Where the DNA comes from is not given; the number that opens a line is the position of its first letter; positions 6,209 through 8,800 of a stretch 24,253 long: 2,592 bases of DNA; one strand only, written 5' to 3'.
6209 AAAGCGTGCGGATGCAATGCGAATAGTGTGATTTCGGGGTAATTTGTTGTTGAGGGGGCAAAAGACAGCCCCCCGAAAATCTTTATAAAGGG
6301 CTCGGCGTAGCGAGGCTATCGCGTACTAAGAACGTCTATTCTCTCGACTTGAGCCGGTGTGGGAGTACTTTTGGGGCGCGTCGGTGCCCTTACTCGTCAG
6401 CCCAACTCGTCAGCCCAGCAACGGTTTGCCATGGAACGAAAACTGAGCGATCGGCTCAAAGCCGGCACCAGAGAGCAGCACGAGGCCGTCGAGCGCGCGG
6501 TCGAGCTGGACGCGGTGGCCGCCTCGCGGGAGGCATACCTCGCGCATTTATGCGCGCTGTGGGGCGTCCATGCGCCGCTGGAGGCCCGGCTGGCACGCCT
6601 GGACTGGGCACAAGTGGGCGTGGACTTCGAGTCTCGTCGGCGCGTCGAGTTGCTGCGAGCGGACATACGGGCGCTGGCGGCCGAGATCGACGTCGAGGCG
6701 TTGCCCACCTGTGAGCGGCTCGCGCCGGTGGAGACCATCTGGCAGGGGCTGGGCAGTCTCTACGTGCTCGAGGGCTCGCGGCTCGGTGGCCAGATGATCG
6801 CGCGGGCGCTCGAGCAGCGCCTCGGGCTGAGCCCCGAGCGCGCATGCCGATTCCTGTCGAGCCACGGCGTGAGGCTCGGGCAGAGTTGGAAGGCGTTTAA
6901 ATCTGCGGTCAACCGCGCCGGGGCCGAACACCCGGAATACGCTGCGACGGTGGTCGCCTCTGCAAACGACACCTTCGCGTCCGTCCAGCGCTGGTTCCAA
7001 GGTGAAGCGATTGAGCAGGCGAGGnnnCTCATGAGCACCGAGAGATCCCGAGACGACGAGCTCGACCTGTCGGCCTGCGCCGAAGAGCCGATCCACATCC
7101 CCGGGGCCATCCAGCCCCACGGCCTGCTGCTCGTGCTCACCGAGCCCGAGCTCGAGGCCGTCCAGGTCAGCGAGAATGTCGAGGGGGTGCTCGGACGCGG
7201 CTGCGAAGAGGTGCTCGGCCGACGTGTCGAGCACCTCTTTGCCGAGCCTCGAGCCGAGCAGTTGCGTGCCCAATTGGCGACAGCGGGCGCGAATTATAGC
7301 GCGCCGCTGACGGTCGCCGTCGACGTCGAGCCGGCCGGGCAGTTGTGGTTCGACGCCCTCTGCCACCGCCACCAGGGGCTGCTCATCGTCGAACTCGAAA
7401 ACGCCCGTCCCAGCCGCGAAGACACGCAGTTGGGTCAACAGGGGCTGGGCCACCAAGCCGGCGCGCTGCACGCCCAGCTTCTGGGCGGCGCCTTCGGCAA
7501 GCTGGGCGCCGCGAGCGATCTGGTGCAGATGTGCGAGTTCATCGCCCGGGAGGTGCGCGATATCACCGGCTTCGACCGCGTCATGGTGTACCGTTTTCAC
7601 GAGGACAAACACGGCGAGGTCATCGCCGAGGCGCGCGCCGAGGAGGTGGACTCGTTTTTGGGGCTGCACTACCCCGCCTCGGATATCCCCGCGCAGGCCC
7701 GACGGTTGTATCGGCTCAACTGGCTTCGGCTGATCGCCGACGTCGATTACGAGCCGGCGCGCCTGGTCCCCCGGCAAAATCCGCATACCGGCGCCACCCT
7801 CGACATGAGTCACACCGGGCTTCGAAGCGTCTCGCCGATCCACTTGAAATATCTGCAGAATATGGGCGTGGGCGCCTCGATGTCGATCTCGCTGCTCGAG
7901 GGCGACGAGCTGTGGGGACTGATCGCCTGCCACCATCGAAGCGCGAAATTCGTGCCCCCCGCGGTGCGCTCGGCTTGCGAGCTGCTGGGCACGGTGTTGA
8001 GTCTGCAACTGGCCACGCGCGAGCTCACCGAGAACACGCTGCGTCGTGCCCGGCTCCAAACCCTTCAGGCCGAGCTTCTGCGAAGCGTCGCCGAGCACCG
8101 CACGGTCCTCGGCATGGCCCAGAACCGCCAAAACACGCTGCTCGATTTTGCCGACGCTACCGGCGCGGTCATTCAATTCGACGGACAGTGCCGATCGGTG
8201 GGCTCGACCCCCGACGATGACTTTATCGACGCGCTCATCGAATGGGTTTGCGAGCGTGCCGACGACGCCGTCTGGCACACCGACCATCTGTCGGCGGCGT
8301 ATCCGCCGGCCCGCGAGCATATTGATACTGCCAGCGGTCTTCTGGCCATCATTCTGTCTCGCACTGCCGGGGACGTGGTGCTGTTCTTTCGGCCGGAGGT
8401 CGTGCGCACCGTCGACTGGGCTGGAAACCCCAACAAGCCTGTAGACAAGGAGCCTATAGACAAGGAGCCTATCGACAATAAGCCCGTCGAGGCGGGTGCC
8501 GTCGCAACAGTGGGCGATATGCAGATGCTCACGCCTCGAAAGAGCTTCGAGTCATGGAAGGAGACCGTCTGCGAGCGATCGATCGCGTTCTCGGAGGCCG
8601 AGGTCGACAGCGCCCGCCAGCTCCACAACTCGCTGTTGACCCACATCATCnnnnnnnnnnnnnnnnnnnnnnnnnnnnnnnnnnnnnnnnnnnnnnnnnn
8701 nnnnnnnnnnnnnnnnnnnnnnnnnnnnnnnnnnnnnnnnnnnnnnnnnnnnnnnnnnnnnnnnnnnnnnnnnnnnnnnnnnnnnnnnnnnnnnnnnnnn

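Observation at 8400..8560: Low-complexity tandem-repeat insertion (KPVD-KEPID-KEPID-NKPVE) inside the PHY-domain tongue of the bacteriophytochrome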

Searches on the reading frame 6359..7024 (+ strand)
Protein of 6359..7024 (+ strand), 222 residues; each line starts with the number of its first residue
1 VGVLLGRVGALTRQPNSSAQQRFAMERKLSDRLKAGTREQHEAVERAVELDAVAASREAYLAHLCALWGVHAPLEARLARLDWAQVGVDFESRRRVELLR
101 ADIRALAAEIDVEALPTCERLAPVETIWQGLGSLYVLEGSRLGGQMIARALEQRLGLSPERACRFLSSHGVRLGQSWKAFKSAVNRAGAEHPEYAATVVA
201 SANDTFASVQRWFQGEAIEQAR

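Call 4: search_protein_families(library=pfam, proteins=[window:6359-7024:+])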
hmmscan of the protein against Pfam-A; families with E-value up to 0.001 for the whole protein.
window:6359-7024:+ (222 aa): 1 family
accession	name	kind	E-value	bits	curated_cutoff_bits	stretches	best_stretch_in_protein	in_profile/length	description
PF01126.25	Heme_oxygenase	-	3.2e-17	63.4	23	1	28-214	2-203/204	Heme oxygenase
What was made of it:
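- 6359..7027 (+): bphO, heme oxygenase (supplies biliverdin), immediately upstream of the phytochrome gene. Pfam Heme_oxygenase E=3e-17 (call 4).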

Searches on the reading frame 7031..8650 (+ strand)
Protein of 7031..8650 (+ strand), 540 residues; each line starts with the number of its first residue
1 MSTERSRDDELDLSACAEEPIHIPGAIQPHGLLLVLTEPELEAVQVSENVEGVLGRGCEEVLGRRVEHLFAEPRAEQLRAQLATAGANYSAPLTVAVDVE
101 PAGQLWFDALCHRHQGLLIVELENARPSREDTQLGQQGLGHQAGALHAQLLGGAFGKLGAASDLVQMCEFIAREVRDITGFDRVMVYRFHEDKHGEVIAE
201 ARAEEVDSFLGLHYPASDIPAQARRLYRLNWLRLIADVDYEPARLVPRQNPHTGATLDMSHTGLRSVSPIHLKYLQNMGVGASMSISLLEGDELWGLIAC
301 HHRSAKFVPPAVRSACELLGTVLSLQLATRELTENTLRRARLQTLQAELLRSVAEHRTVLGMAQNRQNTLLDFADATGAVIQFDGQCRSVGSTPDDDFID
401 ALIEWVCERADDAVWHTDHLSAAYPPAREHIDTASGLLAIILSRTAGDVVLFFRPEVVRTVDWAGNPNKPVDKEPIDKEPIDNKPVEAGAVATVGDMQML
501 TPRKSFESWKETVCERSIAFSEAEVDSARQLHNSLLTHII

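Call 10: search_solved_structures(query=window:7031-8650:+, show_alignments=0, max_evalue=1e-20)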
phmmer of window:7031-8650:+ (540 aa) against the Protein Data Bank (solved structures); distinct sequences matched with E-value up to 1e-20: 100 (the best 60 are shown).
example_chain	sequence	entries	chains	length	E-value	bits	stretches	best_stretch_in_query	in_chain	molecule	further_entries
6bap_A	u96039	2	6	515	2.2e-125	422.4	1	1-536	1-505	Photoreceptor-histidine kinase BphP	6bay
6bao_A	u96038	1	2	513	3.8e-124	418.3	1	1-536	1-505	Photoreceptor-histidine kinase BphP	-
9jry_A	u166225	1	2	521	2.2e-120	405.9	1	10-539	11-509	FiDCB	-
8u4x_A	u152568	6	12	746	2.8e-107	362.7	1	10-477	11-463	histidine kinase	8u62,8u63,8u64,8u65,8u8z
4s21_A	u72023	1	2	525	1.5e-103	350.4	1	3-474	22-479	Bacteriophytochrome (Light-regulated signal transduction histidine kinase), PhyB1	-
4r6l_A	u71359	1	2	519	1.5e-103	350.4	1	4-474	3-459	Bacteriophytochrome (Light-regulated signal transduction histidine kinase), PhyB1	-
4r70_A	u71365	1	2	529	8.7e-102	344.6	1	7-476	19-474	Bacteriophytochrome (Light-regulated signal transduction histidine kinase), PhyB2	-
7jr5_A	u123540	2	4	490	3.1e-95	322.9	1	9-475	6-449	Photoreceptor-histidine kinase BphP | histidine kinase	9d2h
8uph_A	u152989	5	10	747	5.8e-94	318.7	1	9-536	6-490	Bacteriophytochrome (Light-regulated signal transduction histidine kinase)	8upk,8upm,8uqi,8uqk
6ptq_A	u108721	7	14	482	1e-93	317.9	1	12-531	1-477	Photoreceptor-histidine kinase BphP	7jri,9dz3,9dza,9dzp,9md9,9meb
6ptx_A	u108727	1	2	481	2.1e-93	316.9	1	12-529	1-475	Photoreceptor-histidine kinase BphP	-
2vea_A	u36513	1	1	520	6.6e-93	315.3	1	20-537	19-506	PHYTOCHROME-LIKE PROTEIN CPH1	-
9ys3_A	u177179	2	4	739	2.1e-92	313.6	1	12-536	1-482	Bacteriophytochrome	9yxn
3zq5_A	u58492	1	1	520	2.4e-92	313.4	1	20-537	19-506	PHYTOCHROME-LIKE PROTEIN CPH1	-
6pu2_A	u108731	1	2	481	4.3e-92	312.6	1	12-529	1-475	Photoreceptor-histidine kinase BphP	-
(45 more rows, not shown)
